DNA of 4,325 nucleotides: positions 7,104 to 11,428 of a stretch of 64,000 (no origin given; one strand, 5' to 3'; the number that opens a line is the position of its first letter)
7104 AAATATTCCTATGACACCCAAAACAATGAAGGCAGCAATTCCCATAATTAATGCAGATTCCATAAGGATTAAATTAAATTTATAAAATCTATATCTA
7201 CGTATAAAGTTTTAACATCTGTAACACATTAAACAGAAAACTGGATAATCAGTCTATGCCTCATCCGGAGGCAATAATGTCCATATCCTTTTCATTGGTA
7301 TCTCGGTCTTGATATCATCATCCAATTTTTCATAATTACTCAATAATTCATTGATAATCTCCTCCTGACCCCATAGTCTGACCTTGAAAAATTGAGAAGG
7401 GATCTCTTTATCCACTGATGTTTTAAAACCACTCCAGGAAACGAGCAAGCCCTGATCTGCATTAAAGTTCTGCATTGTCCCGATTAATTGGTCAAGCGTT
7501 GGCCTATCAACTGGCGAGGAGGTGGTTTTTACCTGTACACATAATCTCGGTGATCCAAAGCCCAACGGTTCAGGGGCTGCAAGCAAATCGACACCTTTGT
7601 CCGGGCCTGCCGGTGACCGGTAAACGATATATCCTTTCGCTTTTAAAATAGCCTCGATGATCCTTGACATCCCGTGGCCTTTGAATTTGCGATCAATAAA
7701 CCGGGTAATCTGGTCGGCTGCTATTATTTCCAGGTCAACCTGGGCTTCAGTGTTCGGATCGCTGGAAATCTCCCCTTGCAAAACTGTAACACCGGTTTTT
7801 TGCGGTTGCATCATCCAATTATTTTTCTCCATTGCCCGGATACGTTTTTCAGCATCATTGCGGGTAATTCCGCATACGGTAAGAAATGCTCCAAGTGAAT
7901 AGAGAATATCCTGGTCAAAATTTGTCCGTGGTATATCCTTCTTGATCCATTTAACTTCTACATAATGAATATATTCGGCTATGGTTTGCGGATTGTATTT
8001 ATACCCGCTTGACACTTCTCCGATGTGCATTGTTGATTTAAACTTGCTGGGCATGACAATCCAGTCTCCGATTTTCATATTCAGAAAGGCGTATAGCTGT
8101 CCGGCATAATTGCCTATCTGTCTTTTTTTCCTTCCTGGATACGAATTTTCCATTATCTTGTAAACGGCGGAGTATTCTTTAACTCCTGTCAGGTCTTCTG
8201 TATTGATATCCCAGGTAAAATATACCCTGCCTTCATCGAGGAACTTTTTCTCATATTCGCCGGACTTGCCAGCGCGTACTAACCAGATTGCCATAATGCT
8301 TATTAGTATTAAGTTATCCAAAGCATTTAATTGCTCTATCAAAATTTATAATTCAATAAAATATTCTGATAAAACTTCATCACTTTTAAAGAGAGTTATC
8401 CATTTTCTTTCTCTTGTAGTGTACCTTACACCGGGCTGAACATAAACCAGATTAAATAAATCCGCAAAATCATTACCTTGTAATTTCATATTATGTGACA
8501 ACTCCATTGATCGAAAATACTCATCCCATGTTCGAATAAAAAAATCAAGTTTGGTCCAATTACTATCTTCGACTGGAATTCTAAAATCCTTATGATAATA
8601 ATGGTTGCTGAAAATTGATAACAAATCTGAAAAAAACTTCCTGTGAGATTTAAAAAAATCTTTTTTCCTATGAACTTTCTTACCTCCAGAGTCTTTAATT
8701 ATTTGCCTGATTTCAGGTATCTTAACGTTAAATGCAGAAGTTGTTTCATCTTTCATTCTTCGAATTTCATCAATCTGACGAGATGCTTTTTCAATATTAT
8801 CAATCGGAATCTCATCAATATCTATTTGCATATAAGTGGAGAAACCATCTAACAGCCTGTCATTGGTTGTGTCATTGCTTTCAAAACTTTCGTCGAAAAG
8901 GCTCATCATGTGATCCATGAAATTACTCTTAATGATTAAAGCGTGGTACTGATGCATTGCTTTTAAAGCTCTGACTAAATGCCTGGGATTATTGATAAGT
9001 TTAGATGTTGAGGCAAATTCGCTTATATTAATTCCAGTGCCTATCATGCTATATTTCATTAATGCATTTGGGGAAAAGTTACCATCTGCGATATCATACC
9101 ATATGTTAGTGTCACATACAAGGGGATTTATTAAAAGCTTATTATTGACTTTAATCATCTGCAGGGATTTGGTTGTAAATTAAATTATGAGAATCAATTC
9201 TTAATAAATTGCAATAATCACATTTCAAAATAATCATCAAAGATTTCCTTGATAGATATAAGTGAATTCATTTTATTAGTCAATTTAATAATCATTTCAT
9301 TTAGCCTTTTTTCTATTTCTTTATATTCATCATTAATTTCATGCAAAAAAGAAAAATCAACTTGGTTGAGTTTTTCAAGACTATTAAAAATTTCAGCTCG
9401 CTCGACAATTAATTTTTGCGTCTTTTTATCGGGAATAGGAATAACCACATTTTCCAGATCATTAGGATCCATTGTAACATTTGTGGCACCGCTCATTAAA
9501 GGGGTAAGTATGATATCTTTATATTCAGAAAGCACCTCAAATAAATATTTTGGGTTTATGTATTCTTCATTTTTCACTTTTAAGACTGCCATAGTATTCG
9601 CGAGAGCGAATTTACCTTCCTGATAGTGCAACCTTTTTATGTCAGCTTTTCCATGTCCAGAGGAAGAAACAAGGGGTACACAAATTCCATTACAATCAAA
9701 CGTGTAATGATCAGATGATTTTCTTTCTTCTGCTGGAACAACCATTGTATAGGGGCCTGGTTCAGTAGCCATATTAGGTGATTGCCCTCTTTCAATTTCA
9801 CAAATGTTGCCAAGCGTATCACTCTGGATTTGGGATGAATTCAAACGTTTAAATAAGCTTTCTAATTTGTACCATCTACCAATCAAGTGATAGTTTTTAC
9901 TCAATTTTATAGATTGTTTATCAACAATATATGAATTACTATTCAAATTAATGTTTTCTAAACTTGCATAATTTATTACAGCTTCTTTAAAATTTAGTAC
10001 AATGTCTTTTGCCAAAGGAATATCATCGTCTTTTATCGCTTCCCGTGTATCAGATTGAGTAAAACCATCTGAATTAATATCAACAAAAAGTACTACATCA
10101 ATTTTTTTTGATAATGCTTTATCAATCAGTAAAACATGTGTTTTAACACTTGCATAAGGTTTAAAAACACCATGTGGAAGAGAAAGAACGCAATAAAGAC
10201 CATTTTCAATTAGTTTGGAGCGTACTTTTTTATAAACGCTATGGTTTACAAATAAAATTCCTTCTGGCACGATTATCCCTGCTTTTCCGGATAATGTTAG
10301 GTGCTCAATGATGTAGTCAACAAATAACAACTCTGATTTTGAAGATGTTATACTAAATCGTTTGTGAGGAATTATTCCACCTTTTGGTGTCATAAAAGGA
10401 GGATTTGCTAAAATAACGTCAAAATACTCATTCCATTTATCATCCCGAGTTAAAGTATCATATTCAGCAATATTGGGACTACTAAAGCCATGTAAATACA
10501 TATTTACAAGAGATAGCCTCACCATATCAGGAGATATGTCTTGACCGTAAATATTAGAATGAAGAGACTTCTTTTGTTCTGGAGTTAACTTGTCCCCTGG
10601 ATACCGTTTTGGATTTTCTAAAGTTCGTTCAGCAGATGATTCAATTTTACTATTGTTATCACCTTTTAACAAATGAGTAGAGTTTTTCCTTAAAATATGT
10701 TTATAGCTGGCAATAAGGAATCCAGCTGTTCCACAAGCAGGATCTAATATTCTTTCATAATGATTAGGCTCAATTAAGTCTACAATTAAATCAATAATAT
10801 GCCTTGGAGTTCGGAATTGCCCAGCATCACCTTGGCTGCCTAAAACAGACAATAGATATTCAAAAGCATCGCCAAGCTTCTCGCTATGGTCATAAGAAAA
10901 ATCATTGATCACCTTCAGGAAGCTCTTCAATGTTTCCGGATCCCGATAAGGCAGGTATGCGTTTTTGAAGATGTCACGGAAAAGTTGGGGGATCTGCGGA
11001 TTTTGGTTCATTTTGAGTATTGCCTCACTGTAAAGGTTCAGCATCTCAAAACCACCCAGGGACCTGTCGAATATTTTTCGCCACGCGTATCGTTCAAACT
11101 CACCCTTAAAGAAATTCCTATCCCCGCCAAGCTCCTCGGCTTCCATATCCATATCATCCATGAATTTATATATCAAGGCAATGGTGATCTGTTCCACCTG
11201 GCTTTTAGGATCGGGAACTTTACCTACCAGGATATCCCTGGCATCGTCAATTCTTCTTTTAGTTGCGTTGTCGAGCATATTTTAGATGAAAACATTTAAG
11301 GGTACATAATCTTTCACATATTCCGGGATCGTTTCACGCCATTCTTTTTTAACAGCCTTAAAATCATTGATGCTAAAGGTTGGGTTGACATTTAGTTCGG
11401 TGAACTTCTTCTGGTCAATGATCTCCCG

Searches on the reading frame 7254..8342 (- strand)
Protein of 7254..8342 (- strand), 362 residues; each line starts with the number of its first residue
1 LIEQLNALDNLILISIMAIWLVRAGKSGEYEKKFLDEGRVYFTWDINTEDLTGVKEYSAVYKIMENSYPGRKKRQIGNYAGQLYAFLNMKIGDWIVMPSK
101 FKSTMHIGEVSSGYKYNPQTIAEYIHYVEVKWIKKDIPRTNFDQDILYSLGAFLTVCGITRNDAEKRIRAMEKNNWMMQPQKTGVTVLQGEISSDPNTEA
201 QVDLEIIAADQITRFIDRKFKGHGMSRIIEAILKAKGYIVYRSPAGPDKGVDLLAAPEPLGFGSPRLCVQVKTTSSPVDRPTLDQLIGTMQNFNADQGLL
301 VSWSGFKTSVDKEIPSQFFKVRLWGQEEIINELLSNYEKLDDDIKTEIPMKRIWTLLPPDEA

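Call 3: search_protein_families(library=pfam, proteins=[window:7254-8342:-], max_evalue=1)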
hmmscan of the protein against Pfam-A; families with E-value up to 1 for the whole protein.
window:7254-8342:- (362 aa): 3 families
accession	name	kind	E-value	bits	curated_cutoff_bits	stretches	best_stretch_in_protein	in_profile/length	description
PF04471.18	Mrr_cat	-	5.7e-20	72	21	1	218-331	2-113/115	Restriction endonuclease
PF22722.2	NA-iREase1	-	0.0051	17.2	27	1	229-314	5-88/106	NACHT-associated inactive Restriction Endonuclease 1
PF14280.11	DUF4365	-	0.015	15.8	24.3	1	228-277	7-58/139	Domain of unknown function (DUF4365)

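Call 4: search_protein_families(library=padloc, proteins=[window:7254-8342:-], max_evalue=1)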
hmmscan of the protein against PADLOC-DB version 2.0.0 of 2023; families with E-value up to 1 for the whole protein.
window:7254-8342:- (362 aa): 8 families
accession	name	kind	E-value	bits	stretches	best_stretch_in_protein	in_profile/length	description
PDLC04815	PDC-S02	-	1.2e-142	473.4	1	17-357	1-342/346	-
PDLC04819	PDC-S02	-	5.6e-62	207.9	1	18-354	4-327/334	-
PDLC04806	PDC-S02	-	2.1e-26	91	1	18-352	3-319/324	-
PDLC04824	PDC-S02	-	2.6e-14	51.2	1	19-166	4-154/308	-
PDLC04799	PDC-S02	-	1.1e-09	35.9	1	55-167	44-155/308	-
PDLC03448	REase_II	-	6.7e-09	32.4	1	65-160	308-406/857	Type II restriction enzyme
PDLC04796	PDC-S02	-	1.1e-08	32.4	1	226-311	249-334/390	-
PDLC00631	ZorD1|ZorD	-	0.0044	12.8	1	220-335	948-1062/1071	"SWI2/SNF2 helicase, Mrr-like nuclease"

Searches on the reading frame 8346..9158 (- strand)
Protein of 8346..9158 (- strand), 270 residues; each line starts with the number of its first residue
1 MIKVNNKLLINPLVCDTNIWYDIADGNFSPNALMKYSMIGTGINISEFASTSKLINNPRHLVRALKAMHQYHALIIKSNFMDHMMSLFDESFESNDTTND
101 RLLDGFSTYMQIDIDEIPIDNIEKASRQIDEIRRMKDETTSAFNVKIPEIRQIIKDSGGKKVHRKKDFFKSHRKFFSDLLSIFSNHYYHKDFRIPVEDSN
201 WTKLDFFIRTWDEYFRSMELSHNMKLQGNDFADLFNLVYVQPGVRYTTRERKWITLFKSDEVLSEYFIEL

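Call 3: search_protein_families(library=pfam, proteins=[window:8346-9158:-], max_evalue=1)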
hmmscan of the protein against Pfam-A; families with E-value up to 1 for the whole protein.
window:8346-9158:- (270 aa): 1 family
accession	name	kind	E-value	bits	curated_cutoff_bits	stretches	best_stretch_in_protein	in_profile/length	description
PF13233.12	Complex1_LYR_2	-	0.012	16.7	22.3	0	167-225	7-65/80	Complex1_LYR-like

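Call 4: search_protein_families(library=padloc, proteins=[window:8346-9158:-], max_evalue=1)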
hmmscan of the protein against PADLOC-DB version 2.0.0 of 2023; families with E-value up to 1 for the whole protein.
window:8346-9158:- (270 aa): 0 families

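Call 5: search_protein_families(library=ncbifam, proteins=[window:8346-9158:-], max_evalue=1)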
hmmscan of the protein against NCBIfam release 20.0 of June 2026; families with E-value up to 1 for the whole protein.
window:8346-9158:- (270 aa): 2 families
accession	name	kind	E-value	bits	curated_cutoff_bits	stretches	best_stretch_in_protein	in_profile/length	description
NF051842.1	PBP4_5_Efaec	equivalog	0.062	11.6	700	1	51-127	24-101/668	penicillin-binding protein PBP4(5)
TIGR00246.1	tRNA_RlmH_YbeA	equivalog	0.4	10.7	149.7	1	105-161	26-78/155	23S rRNA (pseudouridine(1915)-N(3))-methyltransferase RlmH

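Call 6: search_protein_families(library=phrogs, proteins=[window:8346-9158:-], max_evalue=1)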
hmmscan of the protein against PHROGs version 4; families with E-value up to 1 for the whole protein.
window:8346-9158:- (270 aa): 4 families
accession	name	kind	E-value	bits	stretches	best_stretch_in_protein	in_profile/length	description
phrog_17927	-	unknown function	0.074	14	1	102-159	32-89/172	-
phrog_2205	-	DNA, RNA and nucleotide metabolism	0.13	12.6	1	121-172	31-81/183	Mu Gam-like end protection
phrog_17003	-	unknown function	0.24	12.6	1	71-112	13-53/64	-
phrog_32095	-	unknown function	0.5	10.9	1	137-183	129-178/209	-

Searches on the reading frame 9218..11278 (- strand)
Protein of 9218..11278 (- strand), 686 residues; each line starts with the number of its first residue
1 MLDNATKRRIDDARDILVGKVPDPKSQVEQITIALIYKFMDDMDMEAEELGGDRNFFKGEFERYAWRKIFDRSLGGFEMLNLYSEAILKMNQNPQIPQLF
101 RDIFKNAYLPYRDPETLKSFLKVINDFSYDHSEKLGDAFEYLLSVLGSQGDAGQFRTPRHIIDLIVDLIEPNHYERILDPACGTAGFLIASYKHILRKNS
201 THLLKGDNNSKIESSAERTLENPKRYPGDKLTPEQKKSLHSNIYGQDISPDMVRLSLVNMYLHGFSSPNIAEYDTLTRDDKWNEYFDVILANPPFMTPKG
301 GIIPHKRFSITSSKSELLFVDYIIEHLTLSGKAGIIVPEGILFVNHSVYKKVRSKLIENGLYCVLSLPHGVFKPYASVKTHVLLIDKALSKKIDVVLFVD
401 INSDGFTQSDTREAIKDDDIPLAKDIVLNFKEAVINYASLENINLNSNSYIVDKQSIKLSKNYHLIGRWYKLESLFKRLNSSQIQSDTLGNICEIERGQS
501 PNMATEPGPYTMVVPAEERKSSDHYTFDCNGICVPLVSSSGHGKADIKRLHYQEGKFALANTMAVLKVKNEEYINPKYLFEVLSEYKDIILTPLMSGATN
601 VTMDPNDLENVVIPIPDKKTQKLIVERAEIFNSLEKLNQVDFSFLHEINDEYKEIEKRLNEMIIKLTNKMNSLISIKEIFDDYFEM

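Call 4: search_protein_families(library=padloc, proteins=[window:9218-11278:-], max_evalue=1)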
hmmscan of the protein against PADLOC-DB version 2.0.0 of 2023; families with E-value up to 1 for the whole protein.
window:9218-11278:- (686 aa): 87 families (the best 25 are shown)
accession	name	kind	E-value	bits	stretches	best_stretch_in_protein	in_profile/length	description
PDLC03021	MTase_I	-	7.9e-92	306.6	1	2-466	3-447/491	Type I methyltransferase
PDLC03026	MTase_I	-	2.5e-58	196.4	1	28-390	28-358/487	Type I methyltransferase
PDLC03025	MTase_I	-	9.2e-46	154.7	2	232-390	211-374/569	Type I methyltransferase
PDLC04134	mad2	-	6.7e-34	115.5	1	7-422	142-479/492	mads_2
PDLC03036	MTase_I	-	5.5e-30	102.3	2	243-401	278-443/635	Type I methyltransferase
PDLC03018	MTase_I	-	1.1e-24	84.9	3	133-202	288-356/749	Type I methyltransferase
PDLC03318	MTase_II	-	5.3e-24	82.5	2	136-276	328-459/723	Type II methyltransferase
PDLC03022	MTase_I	-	7.3e-22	75.5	2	239-432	240-448/857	Type I methyltransferase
PDLC03034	MTase_I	-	2.7e-21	73.5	2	135-201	309-374/672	Type I methyltransferase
PDLC03035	MTase_I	-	2.8e-21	73.7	2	97-201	117-224/653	Type I methyltransferase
PDLC03031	MTase_I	-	6.4e-21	72.3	2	128-195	158-227/834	Type I methyltransferase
PDLC03027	MTase_I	-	2.4e-20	70.7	2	240-439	207-417/810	Type I methyltransferase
PDLC03019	MTase_I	-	3.1e-20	70.1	2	241-432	221-424/932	Type I methyltransferase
PDLC03240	MTase_II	-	3.5e-19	67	2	244-431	234-432/511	Type II methyltransferase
PDLC03218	MTase_II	-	8.3e-18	62.2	2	241-389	324-483/532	Type II methyltransferase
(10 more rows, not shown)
